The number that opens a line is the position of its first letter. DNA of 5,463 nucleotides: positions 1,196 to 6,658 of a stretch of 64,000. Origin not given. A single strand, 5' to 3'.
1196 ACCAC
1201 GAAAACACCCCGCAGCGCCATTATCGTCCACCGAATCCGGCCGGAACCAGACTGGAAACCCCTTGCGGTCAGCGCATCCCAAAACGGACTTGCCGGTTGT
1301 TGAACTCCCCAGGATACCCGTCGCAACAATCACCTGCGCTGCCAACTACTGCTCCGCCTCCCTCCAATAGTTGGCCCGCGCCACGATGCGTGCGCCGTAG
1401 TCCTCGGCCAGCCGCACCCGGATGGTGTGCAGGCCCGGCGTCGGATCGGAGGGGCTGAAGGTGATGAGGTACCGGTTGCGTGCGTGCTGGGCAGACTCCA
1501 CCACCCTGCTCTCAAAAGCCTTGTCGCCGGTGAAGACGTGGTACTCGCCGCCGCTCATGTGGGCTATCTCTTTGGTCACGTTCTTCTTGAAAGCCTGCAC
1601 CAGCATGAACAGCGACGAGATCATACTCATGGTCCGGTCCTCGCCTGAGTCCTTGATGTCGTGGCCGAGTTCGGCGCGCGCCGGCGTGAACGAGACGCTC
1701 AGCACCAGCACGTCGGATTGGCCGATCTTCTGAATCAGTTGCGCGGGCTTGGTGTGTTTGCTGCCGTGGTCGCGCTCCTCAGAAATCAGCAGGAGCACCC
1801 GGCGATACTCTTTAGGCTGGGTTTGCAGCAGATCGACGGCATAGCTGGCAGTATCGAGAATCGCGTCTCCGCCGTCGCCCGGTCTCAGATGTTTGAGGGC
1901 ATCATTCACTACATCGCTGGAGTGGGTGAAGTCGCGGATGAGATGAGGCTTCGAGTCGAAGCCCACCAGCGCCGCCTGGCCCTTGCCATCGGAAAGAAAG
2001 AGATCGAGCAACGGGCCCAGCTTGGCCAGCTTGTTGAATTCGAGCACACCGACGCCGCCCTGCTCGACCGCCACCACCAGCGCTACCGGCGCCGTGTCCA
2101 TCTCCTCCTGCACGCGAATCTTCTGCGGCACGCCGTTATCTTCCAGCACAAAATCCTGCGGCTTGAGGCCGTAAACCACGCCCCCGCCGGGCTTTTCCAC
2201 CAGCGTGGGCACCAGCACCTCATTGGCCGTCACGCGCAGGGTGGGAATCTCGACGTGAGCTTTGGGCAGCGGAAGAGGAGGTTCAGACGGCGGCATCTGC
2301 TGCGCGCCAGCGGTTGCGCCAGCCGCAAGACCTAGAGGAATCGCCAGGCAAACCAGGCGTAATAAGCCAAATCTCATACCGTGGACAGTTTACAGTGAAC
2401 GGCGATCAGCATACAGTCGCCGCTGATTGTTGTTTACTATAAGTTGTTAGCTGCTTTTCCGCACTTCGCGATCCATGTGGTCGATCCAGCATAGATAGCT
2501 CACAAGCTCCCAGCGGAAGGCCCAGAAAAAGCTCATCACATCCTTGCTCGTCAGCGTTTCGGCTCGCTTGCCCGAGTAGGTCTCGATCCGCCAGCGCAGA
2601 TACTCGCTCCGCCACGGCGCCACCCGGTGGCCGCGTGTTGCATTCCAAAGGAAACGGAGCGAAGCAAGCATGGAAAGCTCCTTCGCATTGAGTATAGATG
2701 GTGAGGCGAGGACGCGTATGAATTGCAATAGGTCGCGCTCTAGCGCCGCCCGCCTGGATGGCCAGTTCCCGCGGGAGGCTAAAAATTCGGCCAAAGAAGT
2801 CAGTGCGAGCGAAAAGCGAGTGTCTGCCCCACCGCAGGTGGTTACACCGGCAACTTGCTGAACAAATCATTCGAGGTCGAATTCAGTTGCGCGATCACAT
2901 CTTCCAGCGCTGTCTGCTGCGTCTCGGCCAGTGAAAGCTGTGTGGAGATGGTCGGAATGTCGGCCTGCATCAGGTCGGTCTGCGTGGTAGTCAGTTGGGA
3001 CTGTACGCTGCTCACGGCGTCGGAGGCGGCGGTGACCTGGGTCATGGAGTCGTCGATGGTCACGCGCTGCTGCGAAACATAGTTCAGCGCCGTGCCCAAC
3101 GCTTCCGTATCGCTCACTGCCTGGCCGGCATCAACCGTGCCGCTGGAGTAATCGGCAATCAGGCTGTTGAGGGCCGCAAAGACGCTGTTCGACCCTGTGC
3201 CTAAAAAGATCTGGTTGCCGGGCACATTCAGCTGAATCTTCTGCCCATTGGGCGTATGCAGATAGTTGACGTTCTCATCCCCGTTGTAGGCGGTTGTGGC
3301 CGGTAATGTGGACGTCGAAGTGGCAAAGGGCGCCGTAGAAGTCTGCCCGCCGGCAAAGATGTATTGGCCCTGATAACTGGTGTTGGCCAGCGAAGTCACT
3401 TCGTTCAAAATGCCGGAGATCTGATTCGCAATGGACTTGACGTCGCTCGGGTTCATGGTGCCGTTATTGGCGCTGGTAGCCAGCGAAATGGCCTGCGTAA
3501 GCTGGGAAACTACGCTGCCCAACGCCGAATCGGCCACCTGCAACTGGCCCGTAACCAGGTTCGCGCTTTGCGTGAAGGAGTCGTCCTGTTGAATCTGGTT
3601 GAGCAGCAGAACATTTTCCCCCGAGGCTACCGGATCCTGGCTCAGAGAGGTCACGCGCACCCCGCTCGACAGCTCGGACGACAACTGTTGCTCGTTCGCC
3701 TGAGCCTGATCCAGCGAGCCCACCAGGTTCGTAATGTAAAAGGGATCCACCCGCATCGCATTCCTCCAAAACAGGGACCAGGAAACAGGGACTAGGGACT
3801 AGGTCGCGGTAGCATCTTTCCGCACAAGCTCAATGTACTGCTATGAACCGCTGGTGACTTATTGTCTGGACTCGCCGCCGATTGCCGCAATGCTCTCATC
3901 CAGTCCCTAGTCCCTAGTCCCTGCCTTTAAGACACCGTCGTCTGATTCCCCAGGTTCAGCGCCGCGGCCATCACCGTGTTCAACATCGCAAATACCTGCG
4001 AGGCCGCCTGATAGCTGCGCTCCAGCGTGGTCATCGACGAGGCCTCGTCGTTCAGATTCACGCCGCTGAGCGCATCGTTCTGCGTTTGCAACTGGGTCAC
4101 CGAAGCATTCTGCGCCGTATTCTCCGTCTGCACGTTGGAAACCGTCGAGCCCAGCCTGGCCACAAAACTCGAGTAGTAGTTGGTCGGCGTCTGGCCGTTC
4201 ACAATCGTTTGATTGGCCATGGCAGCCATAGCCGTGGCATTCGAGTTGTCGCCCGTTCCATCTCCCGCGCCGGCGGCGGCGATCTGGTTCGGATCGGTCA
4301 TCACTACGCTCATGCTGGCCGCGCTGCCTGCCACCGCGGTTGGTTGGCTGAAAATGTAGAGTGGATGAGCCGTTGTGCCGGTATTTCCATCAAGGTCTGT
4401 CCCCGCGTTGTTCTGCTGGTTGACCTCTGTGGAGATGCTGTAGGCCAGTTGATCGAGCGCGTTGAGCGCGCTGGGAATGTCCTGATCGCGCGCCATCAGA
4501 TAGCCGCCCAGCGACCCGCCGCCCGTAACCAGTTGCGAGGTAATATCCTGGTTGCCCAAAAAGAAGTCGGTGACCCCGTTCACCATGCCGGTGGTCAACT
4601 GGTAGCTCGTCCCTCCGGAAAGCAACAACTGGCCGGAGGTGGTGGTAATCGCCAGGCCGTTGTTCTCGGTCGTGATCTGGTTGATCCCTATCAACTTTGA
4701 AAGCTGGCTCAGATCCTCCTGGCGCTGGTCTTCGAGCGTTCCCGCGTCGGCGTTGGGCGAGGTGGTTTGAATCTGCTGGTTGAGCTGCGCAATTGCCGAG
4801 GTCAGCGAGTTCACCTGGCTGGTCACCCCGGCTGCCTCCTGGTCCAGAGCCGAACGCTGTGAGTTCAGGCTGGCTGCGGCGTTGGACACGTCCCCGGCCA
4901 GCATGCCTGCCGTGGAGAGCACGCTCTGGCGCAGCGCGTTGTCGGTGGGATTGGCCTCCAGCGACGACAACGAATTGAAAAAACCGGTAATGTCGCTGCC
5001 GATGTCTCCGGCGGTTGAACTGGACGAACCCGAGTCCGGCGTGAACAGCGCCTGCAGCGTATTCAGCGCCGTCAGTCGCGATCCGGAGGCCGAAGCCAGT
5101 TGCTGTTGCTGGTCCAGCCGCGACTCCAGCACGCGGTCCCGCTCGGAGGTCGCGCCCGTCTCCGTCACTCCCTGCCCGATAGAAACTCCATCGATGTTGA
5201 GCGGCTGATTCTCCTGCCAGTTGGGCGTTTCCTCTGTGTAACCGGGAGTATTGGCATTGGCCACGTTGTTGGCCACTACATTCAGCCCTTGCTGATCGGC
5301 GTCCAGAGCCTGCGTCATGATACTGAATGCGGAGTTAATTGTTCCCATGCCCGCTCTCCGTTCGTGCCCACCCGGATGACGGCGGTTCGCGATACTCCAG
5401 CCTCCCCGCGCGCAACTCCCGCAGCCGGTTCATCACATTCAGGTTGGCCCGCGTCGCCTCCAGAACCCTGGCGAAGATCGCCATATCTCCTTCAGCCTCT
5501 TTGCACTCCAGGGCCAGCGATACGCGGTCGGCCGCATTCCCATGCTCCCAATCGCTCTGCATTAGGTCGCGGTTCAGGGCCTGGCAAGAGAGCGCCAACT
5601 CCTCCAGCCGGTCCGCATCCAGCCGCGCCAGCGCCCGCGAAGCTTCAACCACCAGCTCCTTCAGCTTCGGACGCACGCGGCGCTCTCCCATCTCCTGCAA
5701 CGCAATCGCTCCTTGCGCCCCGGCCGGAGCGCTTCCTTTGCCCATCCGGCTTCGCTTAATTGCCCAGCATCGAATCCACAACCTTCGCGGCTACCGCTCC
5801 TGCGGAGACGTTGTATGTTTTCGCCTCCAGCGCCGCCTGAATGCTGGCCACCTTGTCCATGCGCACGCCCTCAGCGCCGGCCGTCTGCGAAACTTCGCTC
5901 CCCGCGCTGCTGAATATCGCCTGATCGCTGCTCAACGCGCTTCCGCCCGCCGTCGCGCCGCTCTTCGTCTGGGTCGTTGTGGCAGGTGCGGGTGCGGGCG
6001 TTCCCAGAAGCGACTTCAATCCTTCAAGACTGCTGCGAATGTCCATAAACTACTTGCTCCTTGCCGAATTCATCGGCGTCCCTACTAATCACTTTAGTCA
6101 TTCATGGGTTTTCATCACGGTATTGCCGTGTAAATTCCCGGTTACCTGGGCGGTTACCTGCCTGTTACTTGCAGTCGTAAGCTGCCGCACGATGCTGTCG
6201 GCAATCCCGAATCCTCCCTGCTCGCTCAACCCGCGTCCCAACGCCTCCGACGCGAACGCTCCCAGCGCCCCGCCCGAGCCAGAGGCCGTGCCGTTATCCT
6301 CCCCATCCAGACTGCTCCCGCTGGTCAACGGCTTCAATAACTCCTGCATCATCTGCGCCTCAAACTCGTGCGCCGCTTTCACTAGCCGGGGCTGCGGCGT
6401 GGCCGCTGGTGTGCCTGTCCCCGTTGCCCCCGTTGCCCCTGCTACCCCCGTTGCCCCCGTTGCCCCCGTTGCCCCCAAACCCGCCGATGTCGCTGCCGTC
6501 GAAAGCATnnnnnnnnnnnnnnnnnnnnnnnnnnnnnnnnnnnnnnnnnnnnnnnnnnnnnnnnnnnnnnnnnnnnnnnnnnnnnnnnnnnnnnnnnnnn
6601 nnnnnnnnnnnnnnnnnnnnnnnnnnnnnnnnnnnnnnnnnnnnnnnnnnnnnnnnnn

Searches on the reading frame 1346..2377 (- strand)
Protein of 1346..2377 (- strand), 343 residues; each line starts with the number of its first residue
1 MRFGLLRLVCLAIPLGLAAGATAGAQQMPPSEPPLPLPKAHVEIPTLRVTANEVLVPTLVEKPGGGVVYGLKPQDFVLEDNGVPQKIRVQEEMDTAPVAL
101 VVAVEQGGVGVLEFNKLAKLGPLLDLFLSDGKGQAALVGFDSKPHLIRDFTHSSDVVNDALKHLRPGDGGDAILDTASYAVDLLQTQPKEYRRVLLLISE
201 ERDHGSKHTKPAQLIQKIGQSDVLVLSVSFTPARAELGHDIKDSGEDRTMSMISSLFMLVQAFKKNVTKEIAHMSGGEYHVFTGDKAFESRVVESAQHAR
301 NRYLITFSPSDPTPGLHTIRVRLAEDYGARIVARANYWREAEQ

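Call 63: search_protein_families(library=pfam, proteins=[window:1346-2377:-], max_evalue=0.001)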
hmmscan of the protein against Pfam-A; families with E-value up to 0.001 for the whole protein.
window:1346-2377:- (343 aa): 2 families
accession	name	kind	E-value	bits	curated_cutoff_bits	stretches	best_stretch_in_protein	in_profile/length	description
PF13519.12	VWA_2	-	4.2e-06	27.8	27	1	131-199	36-104/107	von Willebrand factor type A domain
PF00092.34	VWA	-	9.5e-05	23.1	23.8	1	132-241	37-150/174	von Willebrand factor type A domain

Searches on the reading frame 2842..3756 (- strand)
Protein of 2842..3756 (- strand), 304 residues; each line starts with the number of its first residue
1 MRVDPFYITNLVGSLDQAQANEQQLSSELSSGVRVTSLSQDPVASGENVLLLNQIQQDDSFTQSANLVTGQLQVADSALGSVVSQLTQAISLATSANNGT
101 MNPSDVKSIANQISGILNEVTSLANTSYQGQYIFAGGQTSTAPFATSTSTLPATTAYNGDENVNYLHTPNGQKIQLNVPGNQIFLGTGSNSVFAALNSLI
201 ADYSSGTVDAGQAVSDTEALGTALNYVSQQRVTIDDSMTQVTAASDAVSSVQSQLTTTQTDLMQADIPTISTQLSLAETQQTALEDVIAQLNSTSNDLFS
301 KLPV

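Call 63: search_protein_families(library=pfam, proteins=[window:2842-3756:-], max_evalue=0.001)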
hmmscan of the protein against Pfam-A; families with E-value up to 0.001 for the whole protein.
window:2842-3756:- (304 aa): 2 families
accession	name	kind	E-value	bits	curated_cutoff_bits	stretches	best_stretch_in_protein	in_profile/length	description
PF00669.25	Flagellin_N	-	5.1e-16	59.4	26.6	1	14-139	13-139/139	Bacterial flagellin N-terminal helical region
PF00700.27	Flagellin_C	-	0.00031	21.4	23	1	218-298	2-82/86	Bacterial flagellin C-terminal helical region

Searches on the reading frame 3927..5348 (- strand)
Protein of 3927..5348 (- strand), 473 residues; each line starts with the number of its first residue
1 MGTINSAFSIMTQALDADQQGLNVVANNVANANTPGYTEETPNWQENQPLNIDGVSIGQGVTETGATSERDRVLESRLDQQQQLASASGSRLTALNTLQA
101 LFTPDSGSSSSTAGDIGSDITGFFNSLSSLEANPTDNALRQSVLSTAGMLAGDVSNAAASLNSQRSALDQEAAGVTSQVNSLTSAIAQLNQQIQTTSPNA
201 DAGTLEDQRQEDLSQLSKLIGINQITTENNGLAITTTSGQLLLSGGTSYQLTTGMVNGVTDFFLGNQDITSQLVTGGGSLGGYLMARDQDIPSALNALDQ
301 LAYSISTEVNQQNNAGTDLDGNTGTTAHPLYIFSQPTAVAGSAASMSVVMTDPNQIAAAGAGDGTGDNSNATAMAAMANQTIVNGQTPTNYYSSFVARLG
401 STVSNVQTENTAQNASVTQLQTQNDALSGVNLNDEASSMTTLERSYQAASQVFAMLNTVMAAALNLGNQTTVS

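Call 63: search_protein_families(library=pfam, proteins=[window:3927-5348:-], max_evalue=0.001)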
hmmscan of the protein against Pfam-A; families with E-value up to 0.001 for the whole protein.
window:3927-5348:- (473 aa): 4 families
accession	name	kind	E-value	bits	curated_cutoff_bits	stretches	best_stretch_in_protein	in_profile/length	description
PF22638.1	FlgK_D1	-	8.2e-46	156.9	28.6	1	112-325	11-230/233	Flagellar hook-associated protein FlgK helical domain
PF00460.25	Flg_bb_rod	-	6.1e-08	32.9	20.7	1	13-38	6-31/31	Flagella basal body rod protein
PF06429.18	Flg_bbr_C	-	3.6e-05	23.6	23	1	428-466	8-46/46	Flagellar basal body rod FlgEFG protein C-terminal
PF19317.4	Gag_p24_C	-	0.00096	19.3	25.9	0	386-424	12-50/74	Gag protein p24 C-terminal domain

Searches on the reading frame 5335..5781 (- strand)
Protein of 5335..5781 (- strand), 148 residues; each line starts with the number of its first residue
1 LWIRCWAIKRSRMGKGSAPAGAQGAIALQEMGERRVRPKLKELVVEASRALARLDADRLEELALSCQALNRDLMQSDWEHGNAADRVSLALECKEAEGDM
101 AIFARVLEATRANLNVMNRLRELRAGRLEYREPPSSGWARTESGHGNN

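Call 63: search_protein_families(library=pfam, proteins=[window:5335-5781:-], max_evalue=0.001)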
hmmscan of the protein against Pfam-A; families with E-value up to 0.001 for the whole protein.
window:5335-5781:- (148 aa): 0 families

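Call 77: search_protein_families(library=pfam, proteins=[window:5335-5781:-], max_evalue=0.1)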
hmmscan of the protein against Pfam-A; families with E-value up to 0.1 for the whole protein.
window:5335-5781:- (148 aa): 1 family
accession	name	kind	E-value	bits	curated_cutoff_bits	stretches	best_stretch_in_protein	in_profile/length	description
PF05130.17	FlgN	-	0.01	16.7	30.5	1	39-114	19-90/147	FlgN protein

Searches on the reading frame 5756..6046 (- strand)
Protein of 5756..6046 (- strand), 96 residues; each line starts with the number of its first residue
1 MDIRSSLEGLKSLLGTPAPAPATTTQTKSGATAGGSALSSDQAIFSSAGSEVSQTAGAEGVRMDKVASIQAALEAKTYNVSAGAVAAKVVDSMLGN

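Call 63: search_protein_families(library=pfam, proteins=[window:5756-6046:-], max_evalue=0.001)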
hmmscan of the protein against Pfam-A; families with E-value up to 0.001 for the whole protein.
window:5756-6046:- (96 aa): 1 family
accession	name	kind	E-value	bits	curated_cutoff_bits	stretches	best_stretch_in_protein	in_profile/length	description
PF04316.19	FlgM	-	3.9e-09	37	25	1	39-90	6-54/55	Anti-sigma-28 factor, FlgM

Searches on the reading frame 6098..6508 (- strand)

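Call 63: search_protein_families(library=pfam, proteins=[window:6098-6508:-], max_evalue=0.001)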
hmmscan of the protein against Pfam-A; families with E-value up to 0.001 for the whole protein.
window:6098-6508:- (136 aa): 0 families

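Call 77: search_protein_families(library=pfam, proteins=[window:6098-6508:-], max_evalue=0.1)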
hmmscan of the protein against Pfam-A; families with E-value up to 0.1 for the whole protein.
window:6098-6508:- (136 aa): 1 family
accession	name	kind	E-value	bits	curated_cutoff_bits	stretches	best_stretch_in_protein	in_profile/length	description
PF10135.14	Rod-binding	-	0.029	15.3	25.1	1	90-109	31-51/51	Rod binding protein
